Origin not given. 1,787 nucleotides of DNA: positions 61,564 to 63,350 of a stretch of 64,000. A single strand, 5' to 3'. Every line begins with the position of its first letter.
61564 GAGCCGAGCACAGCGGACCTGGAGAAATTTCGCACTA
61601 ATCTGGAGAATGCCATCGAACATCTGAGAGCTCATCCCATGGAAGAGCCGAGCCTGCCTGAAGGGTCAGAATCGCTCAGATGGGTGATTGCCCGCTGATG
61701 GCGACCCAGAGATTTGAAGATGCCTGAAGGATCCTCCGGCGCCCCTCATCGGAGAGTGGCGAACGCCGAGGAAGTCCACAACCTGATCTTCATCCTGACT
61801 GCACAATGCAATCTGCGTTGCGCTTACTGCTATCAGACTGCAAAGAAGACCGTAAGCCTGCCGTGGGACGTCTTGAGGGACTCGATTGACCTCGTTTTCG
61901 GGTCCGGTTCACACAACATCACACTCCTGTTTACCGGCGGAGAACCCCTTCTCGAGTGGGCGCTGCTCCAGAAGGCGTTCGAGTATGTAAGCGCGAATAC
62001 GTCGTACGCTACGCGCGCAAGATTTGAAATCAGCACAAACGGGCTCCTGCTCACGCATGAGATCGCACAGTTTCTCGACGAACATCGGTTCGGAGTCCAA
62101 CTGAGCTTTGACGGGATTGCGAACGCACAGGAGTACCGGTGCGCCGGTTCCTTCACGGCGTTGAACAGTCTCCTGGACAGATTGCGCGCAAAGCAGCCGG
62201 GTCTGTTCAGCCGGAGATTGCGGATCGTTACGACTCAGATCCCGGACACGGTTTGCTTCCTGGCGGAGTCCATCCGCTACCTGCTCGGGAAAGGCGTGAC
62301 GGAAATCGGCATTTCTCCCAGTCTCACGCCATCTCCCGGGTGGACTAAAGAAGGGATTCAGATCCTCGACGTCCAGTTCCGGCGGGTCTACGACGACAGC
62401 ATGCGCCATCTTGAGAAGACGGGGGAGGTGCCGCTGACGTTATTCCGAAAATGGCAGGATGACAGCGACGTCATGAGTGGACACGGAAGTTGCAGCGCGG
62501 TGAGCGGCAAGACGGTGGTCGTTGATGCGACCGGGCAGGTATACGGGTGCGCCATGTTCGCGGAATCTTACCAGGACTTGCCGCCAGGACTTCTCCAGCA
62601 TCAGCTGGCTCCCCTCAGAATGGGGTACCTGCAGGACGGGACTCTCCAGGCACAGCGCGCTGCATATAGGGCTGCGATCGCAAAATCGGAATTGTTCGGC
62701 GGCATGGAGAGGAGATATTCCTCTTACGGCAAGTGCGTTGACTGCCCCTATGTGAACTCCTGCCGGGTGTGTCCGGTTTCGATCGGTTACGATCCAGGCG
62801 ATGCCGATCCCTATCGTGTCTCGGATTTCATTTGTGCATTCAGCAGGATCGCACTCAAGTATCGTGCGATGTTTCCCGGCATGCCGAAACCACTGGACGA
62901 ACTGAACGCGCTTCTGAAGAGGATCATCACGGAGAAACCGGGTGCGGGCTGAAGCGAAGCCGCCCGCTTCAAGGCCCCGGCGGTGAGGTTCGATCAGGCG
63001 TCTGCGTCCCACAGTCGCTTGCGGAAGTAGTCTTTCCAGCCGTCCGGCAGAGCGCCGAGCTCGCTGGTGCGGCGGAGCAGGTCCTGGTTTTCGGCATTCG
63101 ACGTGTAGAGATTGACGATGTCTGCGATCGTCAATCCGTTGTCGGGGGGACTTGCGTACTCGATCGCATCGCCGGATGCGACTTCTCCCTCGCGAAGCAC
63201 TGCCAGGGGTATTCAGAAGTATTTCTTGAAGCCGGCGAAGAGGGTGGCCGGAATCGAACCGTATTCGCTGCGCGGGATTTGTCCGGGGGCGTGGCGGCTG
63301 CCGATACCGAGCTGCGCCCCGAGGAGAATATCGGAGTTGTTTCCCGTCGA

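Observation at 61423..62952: Radical SAM/SPASM maturase with a tightly coupled small upstream ORF: candidate peptide-modification (RiPP-like) pair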

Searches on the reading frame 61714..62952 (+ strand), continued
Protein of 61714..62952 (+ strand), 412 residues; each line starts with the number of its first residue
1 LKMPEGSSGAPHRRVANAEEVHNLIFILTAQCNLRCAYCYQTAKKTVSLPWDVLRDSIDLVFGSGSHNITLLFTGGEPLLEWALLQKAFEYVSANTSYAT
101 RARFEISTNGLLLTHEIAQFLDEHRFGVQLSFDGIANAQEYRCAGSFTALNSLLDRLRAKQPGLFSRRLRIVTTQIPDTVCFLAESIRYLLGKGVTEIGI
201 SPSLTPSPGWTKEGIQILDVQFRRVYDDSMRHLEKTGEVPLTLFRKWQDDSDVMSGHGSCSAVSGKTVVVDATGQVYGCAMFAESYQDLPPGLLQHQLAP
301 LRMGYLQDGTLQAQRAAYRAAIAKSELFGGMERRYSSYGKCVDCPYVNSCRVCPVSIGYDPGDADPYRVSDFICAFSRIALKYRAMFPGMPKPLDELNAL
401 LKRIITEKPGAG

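Call 64: search_solved_structures(query=A1, max_evalue=1e-15, show_alignments=3)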
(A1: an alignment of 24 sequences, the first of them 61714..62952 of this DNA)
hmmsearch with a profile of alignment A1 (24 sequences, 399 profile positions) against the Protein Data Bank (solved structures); distinct sequences matched with E-value up to 1e-15: 5.
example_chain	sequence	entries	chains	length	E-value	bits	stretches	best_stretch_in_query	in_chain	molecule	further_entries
5wgg_A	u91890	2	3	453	2.2e-28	102.7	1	4-271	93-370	Radical SAM domain protein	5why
4k36_A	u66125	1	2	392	5e-22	81.7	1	16-269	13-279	Anaerobic sulfatase-maturating enzyme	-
4k37_A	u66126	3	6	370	7.1e-22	81.2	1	16-269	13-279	Anaerobic sulfatase-maturating enzyme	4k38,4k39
8vpo_A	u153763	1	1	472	1.1e-20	77.3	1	4-145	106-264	Radical SAM core domain-containing protein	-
9gm3_A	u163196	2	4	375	3.9e-19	72.2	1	5-152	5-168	ChlB radical SAM domain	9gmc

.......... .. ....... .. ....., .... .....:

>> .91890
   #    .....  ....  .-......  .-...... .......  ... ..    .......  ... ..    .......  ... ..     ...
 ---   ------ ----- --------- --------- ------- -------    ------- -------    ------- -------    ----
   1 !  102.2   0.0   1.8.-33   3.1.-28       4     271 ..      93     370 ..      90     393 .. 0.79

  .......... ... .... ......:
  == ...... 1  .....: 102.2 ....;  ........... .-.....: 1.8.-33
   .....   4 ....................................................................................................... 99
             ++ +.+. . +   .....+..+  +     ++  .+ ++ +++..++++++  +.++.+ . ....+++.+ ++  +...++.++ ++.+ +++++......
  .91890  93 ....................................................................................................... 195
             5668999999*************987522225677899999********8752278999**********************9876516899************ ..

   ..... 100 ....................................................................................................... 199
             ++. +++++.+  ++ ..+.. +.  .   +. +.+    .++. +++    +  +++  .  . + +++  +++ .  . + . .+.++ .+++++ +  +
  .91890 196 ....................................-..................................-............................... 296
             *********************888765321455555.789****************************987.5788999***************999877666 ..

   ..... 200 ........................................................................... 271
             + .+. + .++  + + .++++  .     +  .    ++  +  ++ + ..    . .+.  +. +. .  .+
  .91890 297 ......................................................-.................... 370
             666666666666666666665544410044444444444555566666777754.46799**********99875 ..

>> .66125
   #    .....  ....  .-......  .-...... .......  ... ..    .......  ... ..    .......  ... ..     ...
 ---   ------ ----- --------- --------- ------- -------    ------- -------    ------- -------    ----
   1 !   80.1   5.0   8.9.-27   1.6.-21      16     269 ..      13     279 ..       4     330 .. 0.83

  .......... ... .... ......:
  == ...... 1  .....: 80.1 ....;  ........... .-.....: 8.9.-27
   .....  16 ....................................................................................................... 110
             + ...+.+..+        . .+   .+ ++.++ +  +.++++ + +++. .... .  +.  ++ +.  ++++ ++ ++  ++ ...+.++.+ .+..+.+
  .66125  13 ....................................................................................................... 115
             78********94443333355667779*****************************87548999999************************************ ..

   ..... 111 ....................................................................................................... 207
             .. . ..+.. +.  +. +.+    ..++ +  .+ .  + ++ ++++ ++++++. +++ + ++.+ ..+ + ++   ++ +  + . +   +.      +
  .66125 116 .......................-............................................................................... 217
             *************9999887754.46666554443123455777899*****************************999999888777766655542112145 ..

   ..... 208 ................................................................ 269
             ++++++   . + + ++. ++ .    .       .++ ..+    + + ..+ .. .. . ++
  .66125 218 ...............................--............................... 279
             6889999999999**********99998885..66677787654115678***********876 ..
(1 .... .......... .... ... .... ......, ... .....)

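Call 66: search_protein_families(library=padloc, proteins=[window:61720-62952:+], max_evalue=0.001)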
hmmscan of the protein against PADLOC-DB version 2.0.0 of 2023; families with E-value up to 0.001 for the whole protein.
window:61720-62952:+ (410 aa): 2 families
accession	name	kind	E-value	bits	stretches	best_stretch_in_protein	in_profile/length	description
PDLC02903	pVip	-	5.1e-14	50.4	1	24-141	4-111/257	Viperins not associated with kinases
PDLC02904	pVip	-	5.1e-08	30.8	1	24-136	7-113/262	Viperins associated with kinases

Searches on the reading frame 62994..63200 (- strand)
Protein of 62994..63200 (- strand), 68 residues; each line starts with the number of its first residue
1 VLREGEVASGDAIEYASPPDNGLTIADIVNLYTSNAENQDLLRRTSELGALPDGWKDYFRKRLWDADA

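Call 3: search_protein_families(library=pfam, proteins=[window:62994-63200:-], max_evalue=0.01)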
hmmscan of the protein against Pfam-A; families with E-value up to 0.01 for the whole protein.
window:62994-63200:- (68 aa): 1 family
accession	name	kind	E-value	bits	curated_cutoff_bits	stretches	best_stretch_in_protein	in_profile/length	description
PF03475.19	YiiM_3-alpha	-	1.2e-06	28.8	22.7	1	24-63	2-41/44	YiiM-like, 3-alpha helix domain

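Call 4: search_protein_families(library=ncbifam, proteins=[window:62994-63200:-], max_evalue=0.01)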
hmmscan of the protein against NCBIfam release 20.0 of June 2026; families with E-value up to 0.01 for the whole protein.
window:62994-63200:- (68 aa): 0 families
